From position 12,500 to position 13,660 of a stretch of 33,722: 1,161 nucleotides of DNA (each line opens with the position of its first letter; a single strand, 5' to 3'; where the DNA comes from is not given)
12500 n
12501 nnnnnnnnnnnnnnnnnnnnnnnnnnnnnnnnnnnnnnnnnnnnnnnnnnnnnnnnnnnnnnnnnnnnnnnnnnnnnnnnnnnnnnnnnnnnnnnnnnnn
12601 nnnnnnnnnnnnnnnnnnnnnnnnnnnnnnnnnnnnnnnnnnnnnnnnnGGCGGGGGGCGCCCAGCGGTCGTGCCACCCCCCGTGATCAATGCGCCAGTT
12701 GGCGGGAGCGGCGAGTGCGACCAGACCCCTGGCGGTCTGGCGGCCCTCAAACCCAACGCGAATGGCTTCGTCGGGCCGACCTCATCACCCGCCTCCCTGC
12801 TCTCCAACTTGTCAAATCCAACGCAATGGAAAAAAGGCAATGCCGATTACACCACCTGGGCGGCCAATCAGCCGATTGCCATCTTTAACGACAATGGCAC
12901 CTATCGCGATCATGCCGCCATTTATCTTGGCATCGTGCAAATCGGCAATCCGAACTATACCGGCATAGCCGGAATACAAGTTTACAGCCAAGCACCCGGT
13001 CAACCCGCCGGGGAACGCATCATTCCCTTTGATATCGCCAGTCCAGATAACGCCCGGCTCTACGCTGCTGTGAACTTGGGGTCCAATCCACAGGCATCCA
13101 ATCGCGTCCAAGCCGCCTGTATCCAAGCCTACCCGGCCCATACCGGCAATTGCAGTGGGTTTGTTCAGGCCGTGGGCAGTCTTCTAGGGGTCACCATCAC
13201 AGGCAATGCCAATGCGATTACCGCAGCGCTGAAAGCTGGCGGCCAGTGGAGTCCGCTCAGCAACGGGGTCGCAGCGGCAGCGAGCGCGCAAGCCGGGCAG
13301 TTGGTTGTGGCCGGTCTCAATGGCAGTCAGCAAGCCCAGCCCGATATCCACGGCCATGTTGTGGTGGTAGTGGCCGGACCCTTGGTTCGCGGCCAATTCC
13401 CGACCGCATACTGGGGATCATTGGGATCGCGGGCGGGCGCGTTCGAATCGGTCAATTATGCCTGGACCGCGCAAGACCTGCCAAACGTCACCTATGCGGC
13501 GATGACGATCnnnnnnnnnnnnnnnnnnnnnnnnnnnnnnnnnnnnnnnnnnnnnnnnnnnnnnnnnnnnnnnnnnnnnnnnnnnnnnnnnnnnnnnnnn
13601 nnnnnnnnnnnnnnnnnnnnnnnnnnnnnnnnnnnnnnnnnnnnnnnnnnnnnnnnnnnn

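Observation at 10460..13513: Central spike with two peptidoglycan hydrolase modules (SLT and NlpC/P60) placed after the needle tip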

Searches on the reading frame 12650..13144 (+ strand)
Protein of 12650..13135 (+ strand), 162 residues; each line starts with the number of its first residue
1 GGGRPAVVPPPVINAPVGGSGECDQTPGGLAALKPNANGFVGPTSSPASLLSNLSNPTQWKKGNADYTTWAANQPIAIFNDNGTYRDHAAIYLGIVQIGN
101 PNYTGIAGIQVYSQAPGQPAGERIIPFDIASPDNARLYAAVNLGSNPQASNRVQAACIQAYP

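Call 20: search_protein_families(library=ncbifam, proteins=[window:12650-13135:+], max_evalue=1)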
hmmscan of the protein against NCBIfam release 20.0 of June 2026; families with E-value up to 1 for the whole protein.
window:12650-13135:+ (162 aa): 1 family
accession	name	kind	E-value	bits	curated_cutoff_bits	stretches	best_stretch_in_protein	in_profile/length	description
NF007061.0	PRK09506.1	equivalog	0.22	9.3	1120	1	36-85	501-545/825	bifunctional glycosyl transferase/transpeptidase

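Call 21: search_protein_families(library=pfam, proteins=[window:12650-13135:+], max_evalue=1)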
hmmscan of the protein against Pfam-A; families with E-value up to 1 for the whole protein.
window:12650-13135:+ (162 aa): 0 families

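Call 24: search_solved_structures(query=A2, max_evalue=10, show_alignments=3)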
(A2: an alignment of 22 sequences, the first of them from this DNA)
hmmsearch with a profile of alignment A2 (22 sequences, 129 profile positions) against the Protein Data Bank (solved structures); distinct sequences matched with E-value up to 10: 13.
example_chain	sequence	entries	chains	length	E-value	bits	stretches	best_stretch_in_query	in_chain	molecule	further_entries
6win_A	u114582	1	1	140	4.6e-17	65.4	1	11-106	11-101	Type 6 secretion amidase effector 2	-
3bge_A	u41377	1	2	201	0.14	15.3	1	57-99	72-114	Predicted ATPase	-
6h6m_A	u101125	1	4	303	0.84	12.8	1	32-87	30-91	Capsid protein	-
4grd_A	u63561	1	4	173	0.87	12.7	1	30-85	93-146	Phosphoribosylaminoimidazole carboxylase catalytic subunit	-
6yxx_E8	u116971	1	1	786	1.1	12.4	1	33-65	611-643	KRIPP9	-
3lq6_A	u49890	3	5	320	1.4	12.1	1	32-87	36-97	Capsid protein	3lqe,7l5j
6e47_A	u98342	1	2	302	1.5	12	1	32-87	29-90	VP1 P domain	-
6c6q_A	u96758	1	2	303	1.5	12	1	32-87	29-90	Capsid protein VP1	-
6h6l_A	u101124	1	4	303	1.5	12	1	32-87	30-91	Capsid protein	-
6e48_A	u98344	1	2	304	1.5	12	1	32-87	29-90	VP1 P domain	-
6xw4_A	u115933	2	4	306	1.5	12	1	32-87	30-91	Capsid protein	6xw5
6xw6_A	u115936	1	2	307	1.5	12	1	32-87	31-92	Capsid protein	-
6xw7_A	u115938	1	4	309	1.5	12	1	32-87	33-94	Capsid protein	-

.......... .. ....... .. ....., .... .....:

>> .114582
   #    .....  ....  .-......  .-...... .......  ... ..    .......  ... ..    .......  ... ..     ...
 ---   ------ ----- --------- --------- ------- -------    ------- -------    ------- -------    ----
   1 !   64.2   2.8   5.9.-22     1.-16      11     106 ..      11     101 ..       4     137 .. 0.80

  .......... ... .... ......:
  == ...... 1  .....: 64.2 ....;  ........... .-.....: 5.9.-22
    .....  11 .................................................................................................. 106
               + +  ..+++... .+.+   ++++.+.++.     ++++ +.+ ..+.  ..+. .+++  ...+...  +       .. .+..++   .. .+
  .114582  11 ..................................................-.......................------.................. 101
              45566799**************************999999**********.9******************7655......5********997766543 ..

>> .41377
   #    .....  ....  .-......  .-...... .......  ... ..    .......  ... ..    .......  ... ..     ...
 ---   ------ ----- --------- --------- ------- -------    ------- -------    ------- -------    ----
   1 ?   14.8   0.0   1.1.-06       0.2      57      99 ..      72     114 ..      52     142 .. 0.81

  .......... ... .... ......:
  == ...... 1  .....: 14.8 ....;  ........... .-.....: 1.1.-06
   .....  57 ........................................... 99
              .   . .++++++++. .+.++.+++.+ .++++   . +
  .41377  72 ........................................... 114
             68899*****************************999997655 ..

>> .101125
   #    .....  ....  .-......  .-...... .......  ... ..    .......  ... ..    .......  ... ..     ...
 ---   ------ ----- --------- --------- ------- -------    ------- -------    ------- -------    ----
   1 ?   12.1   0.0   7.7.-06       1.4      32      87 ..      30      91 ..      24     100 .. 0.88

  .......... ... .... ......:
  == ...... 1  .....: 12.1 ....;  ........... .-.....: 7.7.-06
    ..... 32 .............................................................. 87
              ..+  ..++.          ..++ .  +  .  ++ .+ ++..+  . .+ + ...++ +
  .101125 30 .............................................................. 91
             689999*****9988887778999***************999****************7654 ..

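Call 25: search_protein_families(library=pfam, alignment_id=A2, max_evalue=1)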
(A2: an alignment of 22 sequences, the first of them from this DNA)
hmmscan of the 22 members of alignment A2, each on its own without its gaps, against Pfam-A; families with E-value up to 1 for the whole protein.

A. member 1, seq(151 aa): 0 families

B. families by the number of members that match (of 22 scanned): 5 families
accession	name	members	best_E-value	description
PF05257.22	CHAP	4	6.9e-05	CHAP domain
PF13667.11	ThiC-associated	1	0.041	ThiC-associated domain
PF09264.17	Sial-lect-inser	1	0.051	Vibrio cholerae sialidase, lectin insertion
PF12740.14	PETase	1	0.062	PET hydrolase-like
PF25459.1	AIM3_BBC1_C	1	0.12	AIM3/BBC1 Cysteine proteinase-fold domain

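Call 51: find_homologous_proteins(query=A2, max_evalue=0.001)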
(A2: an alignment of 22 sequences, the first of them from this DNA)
Query A2 (22 sequences) (151 aa, profile of the alignment): 424 proteins with E <= 0.001 among 2009 candidates; the best 120 are listed.
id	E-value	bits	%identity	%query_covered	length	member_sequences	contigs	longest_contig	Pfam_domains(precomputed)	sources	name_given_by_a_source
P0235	3.0e-30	123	30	53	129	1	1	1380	-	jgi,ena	-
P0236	6.7e-25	105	39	35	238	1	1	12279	-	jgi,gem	-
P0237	9.7e-25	105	37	46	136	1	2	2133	-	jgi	jgi:hypothetical protein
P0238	1.0e-24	105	40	40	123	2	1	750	-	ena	-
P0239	4.1e-24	103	40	38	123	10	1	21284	-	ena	-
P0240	4.6e-24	103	33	45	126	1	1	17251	-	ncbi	-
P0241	4.7e-24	103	34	54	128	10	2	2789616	-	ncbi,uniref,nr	ncbi:BPSL0067 family protein [Paraburkholderia sp. MM5384-R2]|uniref:BPSL0067 family protein n=1 Tax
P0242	6.2e-24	102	36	50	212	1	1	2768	-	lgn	-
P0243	1.0e-23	102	40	34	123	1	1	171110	-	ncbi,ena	-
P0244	1.2e-23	101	37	38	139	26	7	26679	-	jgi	jgi:hypothetical protein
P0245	1.2e-23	101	40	34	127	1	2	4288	-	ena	-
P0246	1.5e-23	101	36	34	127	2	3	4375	-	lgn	-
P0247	1.6e-23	101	34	45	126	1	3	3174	-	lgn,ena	-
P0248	1.9e-23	101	37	38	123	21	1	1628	-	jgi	-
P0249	2.1e-23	101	-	-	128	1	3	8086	-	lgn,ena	-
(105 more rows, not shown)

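Call 52: search_protein_families(library=ncbifam, alignment_id=A2, max_evalue=0.01)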
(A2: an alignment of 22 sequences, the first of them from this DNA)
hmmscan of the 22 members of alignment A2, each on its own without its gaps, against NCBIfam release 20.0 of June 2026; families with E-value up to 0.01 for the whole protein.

A. member 1, seq(151 aa): 0 families

B. families by the number of members that match (of 22 scanned): 1 family
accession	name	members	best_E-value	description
NF033857.1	BPSL0067_fam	14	6.1e-18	BPSL0067 family protein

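Call 61: predict_structure(alignment_id=A2)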
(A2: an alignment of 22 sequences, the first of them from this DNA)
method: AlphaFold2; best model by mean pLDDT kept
length: 151 residues; sequences in the alignment: 22
mean_pLDDT: 69.5   pTM: 0.67
mean pLDDT of the five models: 69.5, 68.7, 66.2, 64.6, 64.6
residues with pLDDT >= 90: 16; 70-90: 72; 50-70: 30; < 50: 33
segments of 3 or more residues with pLDDT < 50: 1-20, 145-151
pLDDT, mean of each block of 10 residues (from residue 1): 34 39 58 65 81 85 87 85 84 86 76 85 84 50 47 36
secondary structure, 60 per line:
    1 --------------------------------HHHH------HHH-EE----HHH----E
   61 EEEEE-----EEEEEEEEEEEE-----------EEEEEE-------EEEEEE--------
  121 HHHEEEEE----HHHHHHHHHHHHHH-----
elements in order: H33-36 E60-65 E71-82 E94-99 E107-112 E124-128 H133-146

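Call 65: fold_search(model_id=the predicted structure, library=pdb)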
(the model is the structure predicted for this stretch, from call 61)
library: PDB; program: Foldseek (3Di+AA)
matches with E <= 10: 682; with E <= 0.001: 0
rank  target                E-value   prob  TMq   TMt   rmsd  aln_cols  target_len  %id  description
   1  8vp6_A                1.0e-01  0.20  0.27  0.10  10.1       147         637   15  Cryo-EM structure of the ABC transporter PCAT1 bound with Mg_class_2 (released 2024-10-30)
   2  7z4z_D                1.3e-01  0.23  0.24  0.21  11.7       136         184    9  Human NEXT dimer - focused reconstruction of the dimerization module (released 2022-06-22)
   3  8eom_A                1.6e-01  0.23  0.21  0.24   5.7        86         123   10  TUDOR DOMAIN OF TUMOR SUPPRESSOR P53BP1 WITH MFP-5973 (released 2023-01-18)
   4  8vp6_B                2.6e-01  0.16  0.26  0.09   8.1       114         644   13  Cryo-EM structure of the ABC transporter PCAT1 bound with Mg_class_2 (released 2024-10-30)
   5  2fyr                  2.9e-01  0.12  0.18  0.17  11.8        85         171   14  Crystal Structure of Norwalk Virus Protease grown in the presence of AEBSF (released 2006-07-25)
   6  9m76_K                3.3e-01  0.57  0.33  0.10   7.2        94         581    6  UHRF1 bound to a mononucleosome in its pre-active state, with the RING domain bound to the SRA domain. (released 2026-03-11)
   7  7n87_MODEL_1_A        3.3e-01  0.14  0.25  0.25   7.9       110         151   14  Solution NMR structure of peptidase domain from Clostridium thermocellum PCAT1 (released 2021-12-29)
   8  4rt0_C                3.3e-01  0.12  0.22  0.27  12.5       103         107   16  Structure of the Alg44 PilZ domain from Pseudomonas aeruginosa PAO1 in complex with c-di-GMP (released 2015-04-08)
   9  2eyq_A                3.5e-01  0.15  0.24  0.04  11.9       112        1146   14  Crystal structure of Escherichia coli transcription-repair coupling factor (released 2006-02-28)
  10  7sjy_A                3.5e-01  0.12  0.22  0.12  13.3       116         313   13  Crystal structure of Clostridium thermocellum RsgI9 S1C-NTF2 bi-domain (released 2022-03-02)
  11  4rt0_B                3.7e-01  0.08  0.17  0.22  12.5       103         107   16  Structure of the Alg44 PilZ domain from Pseudomonas aeruginosa PAO1 in complex with c-di-GMP (released 2015-04-08)
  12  9da7                  3.9e-01  0.13  0.20  0.19  10.7        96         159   14  Human norovirus GII.4 Houston protease in complex with rupintrivir (released 2025-02-19)
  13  8zeh_e                4.2e-01  0.38  0.26  0.52   5.7        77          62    9  PSI-FCPI-L in Thalassiosira pseudonana (released 2024-12-25)
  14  6yxy_AT               4.2e-01  0.21  0.25  0.26   9.2       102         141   14  State B of the Trypanosoma brucei mitoribosomal large subunit assembly intermediate (released 2020-10-14)
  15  8jw0_e                4.2e-01  0.20  0.24  0.41   6.7        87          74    9  PSI-AcpPCI supercomplex from Amphidinium carterae (released 2024-02-28)
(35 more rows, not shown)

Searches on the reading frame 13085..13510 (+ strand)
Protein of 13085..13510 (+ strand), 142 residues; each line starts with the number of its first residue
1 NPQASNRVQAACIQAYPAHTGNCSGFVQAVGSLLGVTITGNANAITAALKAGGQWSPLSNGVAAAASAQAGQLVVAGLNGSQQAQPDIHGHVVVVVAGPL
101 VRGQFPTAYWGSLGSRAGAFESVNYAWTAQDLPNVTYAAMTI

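Call 20: search_protein_families(library=ncbifam, proteins=[window:13100-13510:+], max_evalue=1)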
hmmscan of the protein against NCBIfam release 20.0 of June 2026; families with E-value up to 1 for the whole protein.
window:13100-13510:+ (137 aa): 0 families

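Call 21: search_protein_families(library=pfam, proteins=[window:13100-13510:+], max_evalue=1)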
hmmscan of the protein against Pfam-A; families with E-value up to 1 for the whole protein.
window:13100-13510:+ (137 aa): 0 families

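Call 36: find_homologous_proteins(query=window:13085-13510:+, max_evalue=0.001)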
Query seq(142 aa) (142 aa): 114 proteins with E <= 0.001 among 235 candidates.
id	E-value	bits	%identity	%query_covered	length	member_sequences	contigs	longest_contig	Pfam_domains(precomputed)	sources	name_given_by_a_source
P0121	1.2e-47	179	62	97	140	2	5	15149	-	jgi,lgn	jgi:hypothetical protein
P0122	1.3e-46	176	60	97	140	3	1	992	-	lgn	-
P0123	1.7e-45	172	59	96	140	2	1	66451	-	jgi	jgi:hypothetical protein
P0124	2.2e-45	172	59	97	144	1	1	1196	-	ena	-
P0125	9.5e-45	170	57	97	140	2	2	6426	-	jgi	jgi:hypothetical protein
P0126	1.8e-44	169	59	97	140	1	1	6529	-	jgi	jgi:hypothetical protein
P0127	2.8e-44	168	58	97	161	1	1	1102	-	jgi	jgi:hypothetical protein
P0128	1.0e-43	167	59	95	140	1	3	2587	-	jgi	jgi:hypothetical protein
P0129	1.8e-43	166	57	97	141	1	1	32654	-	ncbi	-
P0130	2.3e-43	165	56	96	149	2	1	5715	-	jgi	jgi:hypothetical protein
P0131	3.0e-43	165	59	95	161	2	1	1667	-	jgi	jgi:hypothetical protein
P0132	5.1e-43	164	55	96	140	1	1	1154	-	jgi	-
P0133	8.2e-43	164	58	96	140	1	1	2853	-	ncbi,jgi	ncbi:MAG TPA: hypothetical protein VGM42_10455 [Rhodopila sp.]|jgi:hypothetical protein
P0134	2.4e-42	162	59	96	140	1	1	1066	-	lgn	-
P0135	3.2e-42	162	57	95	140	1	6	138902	-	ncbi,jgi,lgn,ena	jgi:hypothetical protein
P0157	2.4e-37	146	54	97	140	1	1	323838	-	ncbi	-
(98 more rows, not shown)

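Call 37: find_encoding_contigs(protein=P0135, flank=8000, max_places=2)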
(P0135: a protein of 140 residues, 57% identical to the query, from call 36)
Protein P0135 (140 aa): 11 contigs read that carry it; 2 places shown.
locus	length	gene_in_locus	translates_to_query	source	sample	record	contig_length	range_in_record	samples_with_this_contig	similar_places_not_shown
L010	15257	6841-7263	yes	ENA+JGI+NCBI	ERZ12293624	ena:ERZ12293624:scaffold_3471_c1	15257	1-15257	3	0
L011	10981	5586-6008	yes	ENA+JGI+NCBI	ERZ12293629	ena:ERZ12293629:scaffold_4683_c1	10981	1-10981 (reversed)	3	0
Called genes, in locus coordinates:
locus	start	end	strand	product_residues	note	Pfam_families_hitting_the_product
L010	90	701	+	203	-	-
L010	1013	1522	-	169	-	PF01613:Flavin_Reduct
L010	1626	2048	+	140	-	PF01575:MaoC_dehydratas, PF13452:FAS1_DH_region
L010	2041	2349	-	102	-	-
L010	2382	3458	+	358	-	PF01636:APH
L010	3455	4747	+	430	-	PF03952:Enolase_N, PF00113:Enolase_C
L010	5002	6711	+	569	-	PF03814:KdpA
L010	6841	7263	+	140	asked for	-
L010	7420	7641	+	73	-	-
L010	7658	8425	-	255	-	PF00106:adh_short, PF08659:KR, PF23441:SDR, PF13561:adh_short_C2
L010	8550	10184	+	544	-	PF00496:SBP_bac_5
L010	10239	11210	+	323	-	PF19300:BPD_transp_1_N (weak), PF00528:BPD_transp_1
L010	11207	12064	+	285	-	PF00528:BPD_transp_1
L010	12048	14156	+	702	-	PF00005:ABC_tran, PF00006:ATP-synt_ab (faint), PF02463:SMC_N (faint), PF13191:AAA_16 (faint), PF13304:AAA_21 (faint), PF08352:oligo_HPY, PF00005:ABC_tran, PF08352:oligo_HPY, +1 more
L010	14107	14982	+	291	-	PF02798:GST_N (weak), PF13409:GST_N_2 (weak), PF00043:GST_C (weak), PF14497:GST_C_3 (weak), PF13410:GST_C_2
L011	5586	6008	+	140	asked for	-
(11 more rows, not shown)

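Call 38: find_encoding_contigs(protein=P0157, flank=8000, max_places=2)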
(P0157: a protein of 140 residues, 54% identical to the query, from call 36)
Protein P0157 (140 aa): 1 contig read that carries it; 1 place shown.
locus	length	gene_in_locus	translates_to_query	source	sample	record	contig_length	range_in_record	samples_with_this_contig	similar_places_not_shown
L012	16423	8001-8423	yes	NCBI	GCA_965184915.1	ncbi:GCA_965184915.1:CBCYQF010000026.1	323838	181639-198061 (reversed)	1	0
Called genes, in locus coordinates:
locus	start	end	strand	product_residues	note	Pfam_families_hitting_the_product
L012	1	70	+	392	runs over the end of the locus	PF02515:CoA_transf_3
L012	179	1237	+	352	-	PF13524:Glyco_trans_1_2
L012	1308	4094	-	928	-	PF07715:Plug, PF00593:TonB_dep_Rec_b-barrel, PF00691:OmpA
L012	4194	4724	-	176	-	PF01042:Ribonuc_L-PSP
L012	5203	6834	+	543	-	PF00916:Sulfate_transp, PF01740:STAS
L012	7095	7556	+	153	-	-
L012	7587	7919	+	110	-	-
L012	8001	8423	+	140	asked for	-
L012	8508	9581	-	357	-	PF13480:Acetyltransf_6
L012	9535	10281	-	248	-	PF02698:DUF218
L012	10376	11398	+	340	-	PF13480:Acetyltransf_6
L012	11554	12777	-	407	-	PF07394:DUF1501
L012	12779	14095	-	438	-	PF08811:DUF1800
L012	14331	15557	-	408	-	PF07394:DUF1501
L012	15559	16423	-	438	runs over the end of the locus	PF08811:DUF1800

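Call 59: find_encoding_contigs(protein=P0123, flank=9000, max_places=1)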
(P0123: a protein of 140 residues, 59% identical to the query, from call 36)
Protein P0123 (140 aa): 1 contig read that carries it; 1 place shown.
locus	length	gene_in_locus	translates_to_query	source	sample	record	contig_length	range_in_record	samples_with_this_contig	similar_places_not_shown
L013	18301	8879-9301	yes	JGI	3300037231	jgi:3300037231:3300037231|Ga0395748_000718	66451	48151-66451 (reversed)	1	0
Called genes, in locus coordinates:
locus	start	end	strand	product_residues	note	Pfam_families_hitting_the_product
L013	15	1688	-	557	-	PF09848:SLFN-g3_helicase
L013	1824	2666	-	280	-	PF03372:Exo_endo_phos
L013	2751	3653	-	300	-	-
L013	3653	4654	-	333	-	PF00248:Aldo_ket_red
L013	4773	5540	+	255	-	PF00378:ECH_1, PF16113:ECH_2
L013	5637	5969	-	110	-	-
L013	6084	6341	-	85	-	-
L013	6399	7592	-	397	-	PF01053:Cys_Met_Meta_PP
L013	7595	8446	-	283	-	PF00581:Rhodanese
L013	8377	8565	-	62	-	-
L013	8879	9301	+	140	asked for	-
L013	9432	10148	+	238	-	PF00571:CBS, PF04972:BON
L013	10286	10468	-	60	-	-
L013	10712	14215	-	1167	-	PF00989:PAS (faint), PF13188:PAS_8 (faint), PF13426:PAS_9 (faint), PF08447:PAS_3, PF08448:PAS_4 (weak), PF02518:HATPase_c, PF00072:Response_reg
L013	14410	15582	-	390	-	PF00724:Oxidored_FMN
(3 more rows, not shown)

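Call 60: find_encoding_contigs(protein=P0121, flank=9000, max_places=2)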
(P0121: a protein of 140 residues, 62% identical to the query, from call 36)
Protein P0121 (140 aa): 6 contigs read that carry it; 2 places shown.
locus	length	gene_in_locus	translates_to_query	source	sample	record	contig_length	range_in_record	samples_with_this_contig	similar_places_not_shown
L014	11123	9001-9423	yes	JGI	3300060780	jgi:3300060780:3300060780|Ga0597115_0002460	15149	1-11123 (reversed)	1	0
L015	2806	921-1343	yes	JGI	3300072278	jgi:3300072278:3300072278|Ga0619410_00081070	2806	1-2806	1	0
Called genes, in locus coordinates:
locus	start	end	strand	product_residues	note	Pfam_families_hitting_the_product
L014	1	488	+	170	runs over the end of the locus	-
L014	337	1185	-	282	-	PF03372:Exo_endo_phos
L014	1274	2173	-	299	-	-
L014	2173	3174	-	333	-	PF00248:Aldo_ket_red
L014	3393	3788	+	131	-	-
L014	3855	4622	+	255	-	PF00378:ECH_1, PF16113:ECH_2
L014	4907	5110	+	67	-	PF07311:Dodecin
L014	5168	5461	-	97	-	-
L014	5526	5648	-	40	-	-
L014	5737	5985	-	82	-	-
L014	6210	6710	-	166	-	PF07366:SnoaL, PF12680:SnoaL_2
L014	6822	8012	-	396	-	PF01053:Cys_Met_Meta_PP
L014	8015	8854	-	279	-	PF00581:Rhodanese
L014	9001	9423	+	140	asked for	-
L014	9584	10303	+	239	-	PF00571:CBS, PF04972:BON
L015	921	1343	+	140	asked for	-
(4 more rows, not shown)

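Call 81: search_protein_representatives(protein=window:13100-13510:+)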
Query: 137 residues. Proteins with E-value up to 0.001 (for the whole library): 354; up to 1e-10: 206; up to 1e-30: 14. The best 150 are listed.
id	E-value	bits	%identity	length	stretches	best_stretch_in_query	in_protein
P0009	1.8e-49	183.5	68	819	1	1-137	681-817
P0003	1.6e-42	161.0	59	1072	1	2-134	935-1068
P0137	5.4e-41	156.1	59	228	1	2-134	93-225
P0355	1.6e-36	141.6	52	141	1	3-135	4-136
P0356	3.6e-35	137.2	49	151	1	3-135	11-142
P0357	1.1e-34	135.7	47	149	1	2-136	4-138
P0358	1.2e-34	135.6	50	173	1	4-134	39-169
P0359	1.8e-34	134.9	53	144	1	3-134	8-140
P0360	4.9e-34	133.6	50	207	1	3-136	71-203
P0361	2.4e-33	131.3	55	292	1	3-134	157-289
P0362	5.2e-33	130.2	48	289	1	4-135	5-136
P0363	1.3e-31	125.7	44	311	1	2-135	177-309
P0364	2.8e-31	124.6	52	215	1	3-134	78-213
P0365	7.9e-31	123.2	48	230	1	2-135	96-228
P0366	1.4e-30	122.4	48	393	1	5-134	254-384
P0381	1.1e-27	113.0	47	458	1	7-135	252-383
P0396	3.9e-25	104.8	41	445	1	4-137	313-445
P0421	4.3e-22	94.9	41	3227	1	3-136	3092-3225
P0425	1.5e-21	93.2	40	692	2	2-134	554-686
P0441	1.6e-18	83.4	43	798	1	5-132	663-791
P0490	1.0e-14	71.1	34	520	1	3-136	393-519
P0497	2.1e-14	70.0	34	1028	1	2-135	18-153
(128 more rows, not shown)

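Call 82: search_protein_families(library=pfam, proteins=[P0421, P0425, P0441, P0497, P0361, P0363, P0366, P0381, P0396, P0490], max_evalue=0.001)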
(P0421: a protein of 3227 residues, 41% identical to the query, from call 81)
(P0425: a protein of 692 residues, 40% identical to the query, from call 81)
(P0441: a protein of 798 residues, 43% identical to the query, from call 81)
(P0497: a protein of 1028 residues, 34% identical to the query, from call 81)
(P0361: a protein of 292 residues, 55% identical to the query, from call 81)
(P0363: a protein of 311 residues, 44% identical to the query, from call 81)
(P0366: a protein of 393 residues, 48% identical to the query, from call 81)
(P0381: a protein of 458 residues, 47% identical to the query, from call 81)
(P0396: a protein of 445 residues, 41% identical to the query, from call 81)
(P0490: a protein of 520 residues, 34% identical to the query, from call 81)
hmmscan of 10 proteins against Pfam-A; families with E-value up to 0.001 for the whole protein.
P0421 (3227 aa): 0 families

P0425 (692 aa): 0 families

P0441 (798 aa): 0 families

P0497 (1028 aa): 0 families

P0361 (292 aa): 0 families

P0363 (311 aa): 0 families

P0366 (393 aa): 1 family
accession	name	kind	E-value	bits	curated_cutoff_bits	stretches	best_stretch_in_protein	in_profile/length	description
PF08924.17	Rv2525c_GlyHyd-like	-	1.1e-17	65.2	27.2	1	48-144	34-133/198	Rv2525c-like, glycoside hydrolase-like domain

P0381 (458 aa): 0 families

P0396 (445 aa): 0 families

P0490 (520 aa): 1 family
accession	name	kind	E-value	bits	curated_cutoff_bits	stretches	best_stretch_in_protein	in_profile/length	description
PF01471.23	PG_binding_1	-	7.4e-13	48.9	23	1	299-337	2-39/57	Putative peptidoglycan binding domain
